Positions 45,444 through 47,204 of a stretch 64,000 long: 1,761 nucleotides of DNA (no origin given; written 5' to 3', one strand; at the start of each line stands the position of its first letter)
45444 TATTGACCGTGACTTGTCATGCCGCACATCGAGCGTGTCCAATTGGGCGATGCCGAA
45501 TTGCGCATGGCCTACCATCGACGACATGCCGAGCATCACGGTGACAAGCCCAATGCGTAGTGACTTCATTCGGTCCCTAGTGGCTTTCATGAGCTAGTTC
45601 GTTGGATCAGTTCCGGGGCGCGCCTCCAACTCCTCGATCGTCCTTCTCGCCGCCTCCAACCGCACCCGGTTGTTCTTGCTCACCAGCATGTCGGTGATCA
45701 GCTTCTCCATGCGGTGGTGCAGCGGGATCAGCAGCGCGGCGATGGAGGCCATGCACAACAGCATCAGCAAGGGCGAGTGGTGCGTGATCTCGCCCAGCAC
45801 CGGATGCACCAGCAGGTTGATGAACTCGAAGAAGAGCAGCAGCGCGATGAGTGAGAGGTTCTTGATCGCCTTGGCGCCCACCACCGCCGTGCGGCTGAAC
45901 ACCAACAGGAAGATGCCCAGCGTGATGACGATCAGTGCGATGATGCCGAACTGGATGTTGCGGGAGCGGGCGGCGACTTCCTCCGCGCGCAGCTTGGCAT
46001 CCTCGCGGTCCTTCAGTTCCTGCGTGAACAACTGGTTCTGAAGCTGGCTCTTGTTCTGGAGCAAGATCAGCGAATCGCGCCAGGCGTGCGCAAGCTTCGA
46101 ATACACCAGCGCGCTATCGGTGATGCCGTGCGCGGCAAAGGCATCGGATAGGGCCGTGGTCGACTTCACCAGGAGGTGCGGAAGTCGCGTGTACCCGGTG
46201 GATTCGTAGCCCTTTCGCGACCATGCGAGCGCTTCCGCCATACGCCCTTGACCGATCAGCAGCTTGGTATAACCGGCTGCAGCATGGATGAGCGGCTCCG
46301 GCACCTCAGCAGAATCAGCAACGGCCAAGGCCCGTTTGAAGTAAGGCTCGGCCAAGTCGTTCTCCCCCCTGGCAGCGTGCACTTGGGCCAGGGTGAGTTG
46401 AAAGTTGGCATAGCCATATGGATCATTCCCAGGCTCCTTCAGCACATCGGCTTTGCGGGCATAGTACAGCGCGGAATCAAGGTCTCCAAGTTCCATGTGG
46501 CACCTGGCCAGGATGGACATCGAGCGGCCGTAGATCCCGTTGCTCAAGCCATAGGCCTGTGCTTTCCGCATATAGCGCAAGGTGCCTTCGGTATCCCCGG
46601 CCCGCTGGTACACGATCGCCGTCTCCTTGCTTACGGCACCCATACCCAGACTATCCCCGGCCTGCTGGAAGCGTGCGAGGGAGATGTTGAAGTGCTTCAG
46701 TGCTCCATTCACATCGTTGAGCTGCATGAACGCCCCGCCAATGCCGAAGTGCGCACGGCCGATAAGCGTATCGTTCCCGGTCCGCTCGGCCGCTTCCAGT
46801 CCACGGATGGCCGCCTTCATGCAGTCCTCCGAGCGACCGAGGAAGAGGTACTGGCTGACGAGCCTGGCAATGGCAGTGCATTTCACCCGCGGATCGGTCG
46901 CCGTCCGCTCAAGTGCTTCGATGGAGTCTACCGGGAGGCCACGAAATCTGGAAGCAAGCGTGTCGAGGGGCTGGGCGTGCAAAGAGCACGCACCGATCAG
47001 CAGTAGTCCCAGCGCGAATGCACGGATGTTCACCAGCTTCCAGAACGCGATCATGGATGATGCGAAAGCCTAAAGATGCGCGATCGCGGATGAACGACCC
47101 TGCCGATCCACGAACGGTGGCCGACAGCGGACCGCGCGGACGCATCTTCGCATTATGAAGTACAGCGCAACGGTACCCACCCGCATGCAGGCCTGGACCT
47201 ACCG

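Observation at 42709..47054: Tandem triplet of secreted TPR / 3-TM proteins: divergent sensor-like halves fused to a near-identical, apparently homogenised C-terminal membrane module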

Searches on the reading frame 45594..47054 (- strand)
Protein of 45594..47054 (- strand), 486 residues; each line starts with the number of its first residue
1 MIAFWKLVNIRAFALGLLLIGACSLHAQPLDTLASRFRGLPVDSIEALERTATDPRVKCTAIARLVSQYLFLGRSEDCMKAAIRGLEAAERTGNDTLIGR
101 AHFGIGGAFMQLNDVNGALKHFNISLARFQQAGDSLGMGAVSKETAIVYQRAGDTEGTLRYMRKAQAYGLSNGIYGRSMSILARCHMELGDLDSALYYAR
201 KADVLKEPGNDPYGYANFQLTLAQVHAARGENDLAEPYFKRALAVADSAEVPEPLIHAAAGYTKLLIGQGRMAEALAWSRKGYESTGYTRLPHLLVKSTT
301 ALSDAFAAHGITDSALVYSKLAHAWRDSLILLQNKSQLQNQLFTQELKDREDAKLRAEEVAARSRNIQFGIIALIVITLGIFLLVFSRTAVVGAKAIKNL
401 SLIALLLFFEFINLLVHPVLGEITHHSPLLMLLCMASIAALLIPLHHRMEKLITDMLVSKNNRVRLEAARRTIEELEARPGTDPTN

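Call 4: search_protein_families(library=pfam, proteins=[window:45594-47054:-], max_evalue=1)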
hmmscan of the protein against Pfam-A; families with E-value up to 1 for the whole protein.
window:45594-47054:- (486 aa): 11 families
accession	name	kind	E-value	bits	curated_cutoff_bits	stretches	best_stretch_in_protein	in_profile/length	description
PF13424.12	TPR_12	-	9.7e-13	48.6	30.1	4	217-284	4-73/77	Tetratricopeptide repeat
PF17874.7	TPR_MalT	-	1.7e-09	37.9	45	1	106-283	47-229/336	MalT-like TPR region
PF07719.23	TPR_2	-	3.6e-08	33.4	27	2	181-202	6-27/34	Tetratricopeptide repeat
PF00515.34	TPR_1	-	4e-08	33.2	27.8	1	222-245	7-30/34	Tetratricopeptide repeat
PF13432.12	TPR_16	-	3.1e-06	28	32.7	3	146-203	4-58/65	Tetratricopeptide repeat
PF13428.12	TPR_14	-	6.3e-05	23.7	23.5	1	217-246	2-31/44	Tetratricopeptide repeat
PF13181.12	TPR_8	-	0.00017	21.9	25.7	0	219-245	4-30/34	Tetratricopeptide repeat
PF13176.12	TPR_7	-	0.0002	21.7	27.9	1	222-248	5-31/36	Tetratricopeptide repeat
PF07721.20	TPR_4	-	0.00057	20.7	27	0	218-236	3-21/26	Tetratricopeptide repeat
PF14559.12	TPR_19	-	0.0014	19.3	25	1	152-195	4-44/68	Tetratricopeptide repeat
PF13374.12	TPR_10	-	0.0023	18.3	27.5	1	221-245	7-31/42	Tetratricopeptide repeat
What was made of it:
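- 45594..47054 (-): Gene C, 486 aa, first gene of the array (TPR-3TM paralogue type C). Pfam TPR_12 and TPR_MalT only (call 4).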

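Call 5: search_protein_families(library=ncbifam, proteins=[window:45594-47054:-], max_evalue=1)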
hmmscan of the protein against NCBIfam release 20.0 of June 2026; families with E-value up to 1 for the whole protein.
window:45594-47054:- (486 aa): 11 families
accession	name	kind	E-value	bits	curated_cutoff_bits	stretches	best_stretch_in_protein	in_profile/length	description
NF053720.1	NsdA_fam_reg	subfamily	4.4e-11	42.9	75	3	50-202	232-394/432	NsdA family TPR-like regulatory protein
NF053520.1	HK_Porph_FimS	equivalog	3.7e-07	28.8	600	2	272-400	263-390/618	sensor histidine kinase FimS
NF053617.1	SARPRegAfsRStmc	equivalog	1.7e-06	26.3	1430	2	49-165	726-842/986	SARP-family global regulator AfsR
NF041717.1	HaaA_phane_TPR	equivalog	0.00094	17.4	1125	1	113-261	726-877/882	cyclophane-containing RiPP biosynthesis TPR protein HaaT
NF052312.1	T9SS_PorW_SprE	equivalog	0.0012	17.6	250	1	166-246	132-209/716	type IX secretion system periplasmic lipoprotein PorW/SprE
NF047558.1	TPR_END_plus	domain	0.012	15.5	32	0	182-202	5-25/56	TPR end-of-group domain-containing protein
NF058541.1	SusR_regulator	equivalog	0.014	14.6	480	0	111-202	177-267/515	SusR family glycan utilization regulator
TIGR02552.1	LcrH_SycD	equivalog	0.022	14.5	104.8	0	216-265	52-99/136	SycD/LcrH family type III secretion system chaperone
TIGR02521.1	type_IV_pilW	equivalog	0.072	12.6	154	0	215-247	64-96/234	type IV pilus biogenesis/stability protein PilW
TIGR01304.1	IMP_DH_rel_2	equivalog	0.12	11.6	342.1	0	338-439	113-209/365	GuaB3 family IMP dehydrogenase-related protein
TIGR02795.1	tol_pal_ybgF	equivalog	0.2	12.3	90.1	0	94-131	34-71/119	tol-pal system protein YbgF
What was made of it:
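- On SusR-type regulators (NF058541 / PF28559): SusR_regulator scores E 0.014 on gene C (call 5).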

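Call 12: find_encoding_contigs(protein=window:45594-47054:-, flank=10000, max_places=6)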
Protein window:45594-47054:- (486 aa): 2 contigs read that carry it; 1 place shown.
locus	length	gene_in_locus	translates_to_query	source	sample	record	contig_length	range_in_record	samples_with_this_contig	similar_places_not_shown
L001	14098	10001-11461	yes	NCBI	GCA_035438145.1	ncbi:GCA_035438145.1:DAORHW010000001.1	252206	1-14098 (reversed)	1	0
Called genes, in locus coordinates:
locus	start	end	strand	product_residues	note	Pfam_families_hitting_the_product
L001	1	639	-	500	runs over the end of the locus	PF02142:MGS, PF01808:AICARFT_IMPCHas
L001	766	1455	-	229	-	PF13505:OMP_b-brl (weak)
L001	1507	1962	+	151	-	PF09335:VTT_dom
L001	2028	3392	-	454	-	PF28492:Beta_helix_4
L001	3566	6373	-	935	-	PF13620:CarboxypepD_reg, PF13715:CarbopepD_reg_2, PF07715:Plug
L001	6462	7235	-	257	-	PF18306:LDcluster4, PF03641:Lysine_decarbox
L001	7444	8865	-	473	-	PF03572:Peptidase_S41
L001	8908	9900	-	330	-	PF08240:ADH_N, PF00107:ADH_zinc_N, PF13602:ADH_zinc_N_2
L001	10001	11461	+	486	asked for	PF13424:TPR_12 (faint), PF13432:TPR_16 (faint), PF00515:TPR_1 (faint), PF07719:TPR_2 (faint), PF17874:TPR_MalT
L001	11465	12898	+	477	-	PF13424:TPR_12 (faint), PF00515:TPR_1 (faint), PF17874:TPR_MalT (weak), PF13176:TPR_7 (faint), PF13181:TPR_8 (faint)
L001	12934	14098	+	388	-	PF00515:TPR_1 (faint), PF07719:TPR_2 (faint), PF13424:TPR_12 (weak)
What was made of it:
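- Exactly the same gene C protein occurs on two independent contigs (call 12).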

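Call 16: find_homologous_proteins(query=window:45594-47054:-, max_evalue=1e-10)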
Query window:45594-47054:- (486 aa): 264 proteins with E <= 1e-10 among 8000 candidates; the best 120 are listed.
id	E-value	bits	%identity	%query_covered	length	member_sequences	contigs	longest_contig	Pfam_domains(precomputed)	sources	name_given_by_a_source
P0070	1.8e-267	906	89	94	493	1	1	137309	PF07721.21,PF17874.8,PF13424.13,PF13428.13,PF07719.24,PF13374.13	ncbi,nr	ncbi:MAG: tetratricopeptide repeat protein [Flavobacteriales bacterium]|nr:tetratricopeptide repeat 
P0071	5.3e-263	891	87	97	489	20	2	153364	PF07721.21,PF17874.8,PF00515.35,PF13424.13,PF13374.13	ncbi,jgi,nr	ncbi:MAG: hypothetical protein IPN62_12875 [Flavobacteriales bacterium]|jgi:tetratricopeptide (TPR) 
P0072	6.2e-263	891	87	97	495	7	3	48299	PF17874.8,PF00515.35,PF13424.13,PF13374.13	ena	-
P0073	3.7e-262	888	96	87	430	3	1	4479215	PF17874.8,PF00515.35,PF13424.13,PF13432.13,PF07719.24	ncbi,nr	ncbi:MAG: tetratricopeptide repeat protein [Flavobacteriales bacterium]|nr:MAG: tetratricopeptide re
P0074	8.7e-262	887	87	95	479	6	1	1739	PF07721.21,PF17874.8,PF13424.13,PF13428.13,PF07719.24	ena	-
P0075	5.2e-257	871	86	95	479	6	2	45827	PF07721.21,PF17874.8,PF00515.35,PF13424.13,PF13432.13,PF13428.13,PF07719.24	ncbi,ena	-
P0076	5.4e-244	828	82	93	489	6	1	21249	PF17874.8,PF00515.35,PF13424.13,PF13428.13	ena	-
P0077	5.3e-243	825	80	95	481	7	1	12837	PF00515.35,PF13424.13,PF07719.24,PF13374.13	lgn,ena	-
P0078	3.0e-241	819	79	99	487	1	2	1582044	PF17874.8,PF00515.35,PF13424.13,PF13432.13,PF13428.13,PF07719.24,PF13374.13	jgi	jgi:tetratricopeptide (TPR) repeat protein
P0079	4.3e-241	819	78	99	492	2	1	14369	PF17874.8,PF00515.35,PF13424.13,PF13428.13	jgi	-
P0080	2.3e-240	816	79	98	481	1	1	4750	PF17874.8,PF00515.35,PF13424.13,PF28559.1,PF07719.24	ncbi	-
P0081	8.7e-240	814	80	97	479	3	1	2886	PF17874.8,PF00515.35,PF13424.13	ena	-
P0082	1.2e-237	807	79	95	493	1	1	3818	PF17874.8,PF00515.35,PF13424.13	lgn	-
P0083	3.4e-237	806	79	97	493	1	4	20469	PF17874.8,PF00515.35,PF13424.13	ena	-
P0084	4.7e-237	805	80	97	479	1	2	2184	PF17874.8,PF00515.35,PF13424.13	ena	-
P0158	1.1e-157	544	61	88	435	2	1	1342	PF07721.21,PF14559.13,PF17874.8,PF13424.13,PF28559.1,PF13428.13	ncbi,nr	ncbi:MAG TPA: tetratricopeptide repeat protein, partial [Flavobacteriales bacterium]|nr:tetratricope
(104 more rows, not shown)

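Call 60: predict_structure(alignment_id=A4)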
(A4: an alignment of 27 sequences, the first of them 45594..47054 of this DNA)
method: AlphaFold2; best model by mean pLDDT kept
length: 486 residues; sequences in the alignment: 27
mean_pLDDT: 78.5   pTM: 0.58
mean pLDDT of the five models: 78.5, 77.1, 77.1, 76.3, 74.9
residues with pLDDT >= 90: 176; 70-90: 154; 50-70: 134; < 50: 22
segments of 3 or more residues with pLDDT < 50: 24-26, 390-393, 456-459, 479-486
pLDDT, mean of each block of 10 residues (from residue 1): 63 75 57 78 88 88 88 81 91 90 90 83 94 90 91 84 90 83 91 95 82 89 95 95 92 92 95 96 83 88 96 94 86 68 70 75 64 68 56 52 63 57 54 67 63 52 56 56 40
secondary structure, 60 per line:
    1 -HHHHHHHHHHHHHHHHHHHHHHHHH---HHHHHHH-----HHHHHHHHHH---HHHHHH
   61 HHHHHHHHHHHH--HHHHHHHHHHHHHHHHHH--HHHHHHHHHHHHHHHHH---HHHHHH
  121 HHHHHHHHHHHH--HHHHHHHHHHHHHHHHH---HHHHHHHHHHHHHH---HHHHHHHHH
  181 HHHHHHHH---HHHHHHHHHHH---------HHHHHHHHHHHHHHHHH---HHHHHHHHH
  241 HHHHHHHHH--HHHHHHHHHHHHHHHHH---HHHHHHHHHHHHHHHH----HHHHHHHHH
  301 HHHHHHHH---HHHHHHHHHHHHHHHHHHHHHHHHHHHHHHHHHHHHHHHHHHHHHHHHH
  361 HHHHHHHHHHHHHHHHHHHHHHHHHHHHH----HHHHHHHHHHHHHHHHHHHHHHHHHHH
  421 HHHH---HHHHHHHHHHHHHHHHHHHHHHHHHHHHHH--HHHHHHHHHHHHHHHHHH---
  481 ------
elements in order: H2-26 H30-36 H42-51 H55-72 H75-92 H95-111 H115-132 H135-151 H155-168 H172-188 H192-202 H212-228 H232-249 H252-268 H272-287 H292-308 H312-389 H394-424 H428-457 H460-477
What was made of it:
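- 45594..47054 (-): Full-length AF2 model: TPR solenoid at aa 40-330 with pLDDT about 90, one helix 312-389, helices 394-424 and 428-457, tail helix 460-477 (call 60).
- On TPR repeat proteins (Pfam clan TPR): The AF2 solenoid has pLDDT about 90 (call 60).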

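Call 64: fold_search(model_id=the predicted structure, library=pdb)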
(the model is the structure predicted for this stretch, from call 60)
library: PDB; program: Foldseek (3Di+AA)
matches with E <= 10: 1411; with E <= 0.001: 195
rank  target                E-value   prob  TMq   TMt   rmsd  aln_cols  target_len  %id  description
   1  4g2v_A                1.2e-08  1.00  0.45  0.63   5.6       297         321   15  Structure complex of LGN binding with FRMPD1 (released 2013-01-23)
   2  5a7d_H                3.3e-08  1.00  0.39  0.50   9.0       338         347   16  Tetrameric assembly of LGN with Inscuteable (released 2016-08-03)
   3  5a7d_C                3.8e-08  1.00  0.39  0.51   9.0       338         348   16  Tetrameric assembly of LGN with Inscuteable (released 2016-08-03)
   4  4wng_A                5.8e-08  1.00  0.45  0.63   5.4       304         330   15  Crystal structure of the TPR domain of LGN in complex with Frmpd4/Preso1 at 2.1 Angstrom resolution (released 2015-09-16)
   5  8chy                  7.5e-08  1.00  0.31  0.49   8.4       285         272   19  Crystal structure of an 8-repeat consensus TPR superhelix with Zinc. (released 2024-02-21)
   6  6hc2_S                8.2e-08  1.00  0.45  0.57   8.1       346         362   14  Crystal structure of NuMA/LGN hetero-hexamers (released 2019-05-29)
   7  6hc2_C                8.2e-08  1.00  0.45  0.56   8.7       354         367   14  Crystal structure of NuMA/LGN hetero-hexamers (released 2019-05-29)
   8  4wne_A                8.6e-08  1.00  0.45  0.63   6.0       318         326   14  Crystal structure of the TPR domain of LGN in complex with Frmpd4/Preso1 at 2.0 Angstrom resolution (released 2015-09-16)
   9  3sf4_B                8.6e-08  1.00  0.41  0.54   8.0       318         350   15  Crystal structure of the complex between the conserved cell polarity proteins Inscuteable and LGN (released 2011-11-23)
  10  5a7d_B                8.6e-08  1.00  0.40  0.51   9.4       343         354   17  Tetrameric assembly of LGN with Inscuteable (released 2016-08-03)
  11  3sf4_A                9.0e-08  1.00  0.41  0.53   9.5       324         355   15  Crystal structure of the complex between the conserved cell polarity proteins Inscuteable and LGN (released 2011-11-23)
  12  5a7d_F                9.0e-08  1.00  0.39  0.51   8.9       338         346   16  Tetrameric assembly of LGN with Inscuteable (released 2016-08-03)
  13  9qhb                  9.4e-08  1.00  0.36  0.56   7.5       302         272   19  Crystal structure of 16-repeat CTPR protein with eliminated coordination sites (released 2025-10-22)
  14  5a6c_A                9.8e-08  1.00  0.46  0.59   5.1       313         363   16  Concomitant binding of Afadin to LGN and F-actin directs planar spindle orientation (released 2015-12-30)
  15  4a1s_B                1.0e-07  1.00  0.42  0.55   6.4       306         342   17  Crystallographic structure of the Pins:Insc complex (released 2012-03-28)
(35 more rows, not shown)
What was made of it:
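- On TPR repeat proteins (Pfam clan TPR): Foldseek matches TPR structures at E 1e-8 (call 64).
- The fold resembles peptide-binding TPRs such as LGN, KLC and Rap/NprR (call 64). TPR domains are generic protein-binding scaffolds, and the fold matches are to adaptor TPRs (call 64).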

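Call 70: search_protein_families(library=padloc, proteins=[window:45594-47054:-], max_evalue=0.01)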
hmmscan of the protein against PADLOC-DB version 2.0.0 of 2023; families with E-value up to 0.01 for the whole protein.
window:45594-47054:- (486 aa): 0 families
